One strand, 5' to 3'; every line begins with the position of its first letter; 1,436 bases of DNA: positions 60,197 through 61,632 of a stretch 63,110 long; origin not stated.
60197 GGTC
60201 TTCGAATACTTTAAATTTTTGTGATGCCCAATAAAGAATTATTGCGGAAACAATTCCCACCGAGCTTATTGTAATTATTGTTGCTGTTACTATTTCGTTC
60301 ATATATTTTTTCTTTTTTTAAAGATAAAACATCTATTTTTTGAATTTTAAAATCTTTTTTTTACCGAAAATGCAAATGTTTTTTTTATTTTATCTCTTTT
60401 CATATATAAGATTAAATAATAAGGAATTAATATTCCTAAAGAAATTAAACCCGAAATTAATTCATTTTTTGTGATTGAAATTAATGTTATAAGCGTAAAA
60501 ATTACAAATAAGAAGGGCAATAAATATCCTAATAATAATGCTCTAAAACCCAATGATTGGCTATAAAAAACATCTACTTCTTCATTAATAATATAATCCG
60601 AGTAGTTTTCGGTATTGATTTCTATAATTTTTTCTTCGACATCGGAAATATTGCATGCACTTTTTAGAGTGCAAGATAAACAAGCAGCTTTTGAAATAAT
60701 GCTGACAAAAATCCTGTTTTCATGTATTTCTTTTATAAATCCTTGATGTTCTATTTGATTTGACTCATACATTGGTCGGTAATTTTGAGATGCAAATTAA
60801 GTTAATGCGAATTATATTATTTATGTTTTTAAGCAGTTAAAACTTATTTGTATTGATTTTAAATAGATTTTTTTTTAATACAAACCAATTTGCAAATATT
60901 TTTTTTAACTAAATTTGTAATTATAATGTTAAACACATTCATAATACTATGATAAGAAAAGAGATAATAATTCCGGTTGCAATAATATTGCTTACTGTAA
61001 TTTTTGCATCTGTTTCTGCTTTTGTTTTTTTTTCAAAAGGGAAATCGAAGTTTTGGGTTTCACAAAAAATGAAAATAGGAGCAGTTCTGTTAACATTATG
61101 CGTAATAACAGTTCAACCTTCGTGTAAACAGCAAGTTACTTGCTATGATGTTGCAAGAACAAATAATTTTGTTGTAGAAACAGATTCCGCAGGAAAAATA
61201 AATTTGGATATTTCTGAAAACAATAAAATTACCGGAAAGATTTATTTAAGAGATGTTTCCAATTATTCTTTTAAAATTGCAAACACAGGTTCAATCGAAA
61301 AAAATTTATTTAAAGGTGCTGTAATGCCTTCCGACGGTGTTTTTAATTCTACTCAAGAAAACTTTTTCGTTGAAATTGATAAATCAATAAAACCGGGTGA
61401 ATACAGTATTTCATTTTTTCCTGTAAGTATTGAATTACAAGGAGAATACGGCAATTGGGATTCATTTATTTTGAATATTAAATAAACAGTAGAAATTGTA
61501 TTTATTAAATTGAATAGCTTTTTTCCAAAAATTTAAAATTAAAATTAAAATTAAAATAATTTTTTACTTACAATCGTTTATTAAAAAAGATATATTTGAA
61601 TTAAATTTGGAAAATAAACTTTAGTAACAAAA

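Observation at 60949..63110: Unlisted radical SAM/SPASM gene translationally abutted to two tandem 178-aa lipoprotein-like paralogues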

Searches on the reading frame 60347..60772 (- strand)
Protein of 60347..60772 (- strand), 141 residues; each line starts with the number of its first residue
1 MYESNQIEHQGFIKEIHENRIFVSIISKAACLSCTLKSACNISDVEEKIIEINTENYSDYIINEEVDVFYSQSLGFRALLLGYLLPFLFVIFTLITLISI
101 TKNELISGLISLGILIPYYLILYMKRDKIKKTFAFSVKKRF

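Call 6: search_protein_families(library=ncbifam, proteins=[window:60347-60772:-], max_evalue=0.1)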
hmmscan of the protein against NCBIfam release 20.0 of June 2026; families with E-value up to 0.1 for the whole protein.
window:60347-60772:- (141 aa): 0 families

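Call 7: search_protein_families(library=pfam, proteins=[window:60347-60772:-], max_evalue=0.1)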
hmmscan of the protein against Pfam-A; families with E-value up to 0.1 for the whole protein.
window:60347-60772:- (141 aa): 1 family
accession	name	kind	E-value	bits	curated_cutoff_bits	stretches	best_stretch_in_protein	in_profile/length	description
PF04246.17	RseC_MucC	-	4.2e-22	78.9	24.4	1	14-137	2-126/130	Positive regulator of sigma(E), RseC/MucC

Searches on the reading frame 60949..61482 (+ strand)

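Call 6: search_protein_families(library=ncbifam, proteins=[window:60949-61482:+], max_evalue=0.1)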
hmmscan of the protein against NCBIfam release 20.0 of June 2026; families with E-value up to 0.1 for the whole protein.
window:60949-61482:+ (178 aa): 0 families

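Call 7: search_protein_families(library=pfam, proteins=[window:60949-61482:+], max_evalue=0.1)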
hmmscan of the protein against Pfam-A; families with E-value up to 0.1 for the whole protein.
window:60949-61482:+ (178 aa): 2 families
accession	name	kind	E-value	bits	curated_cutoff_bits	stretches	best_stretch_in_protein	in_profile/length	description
PF21461.3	HL_N-beta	-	0.0015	18.7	27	1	63-98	18-53/57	Hyaluronate lyase, N-terminal beta-sheet domain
PF16358.11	RcsF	-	0.072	13.5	29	0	39-67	75-104/110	RcsF lipoprotein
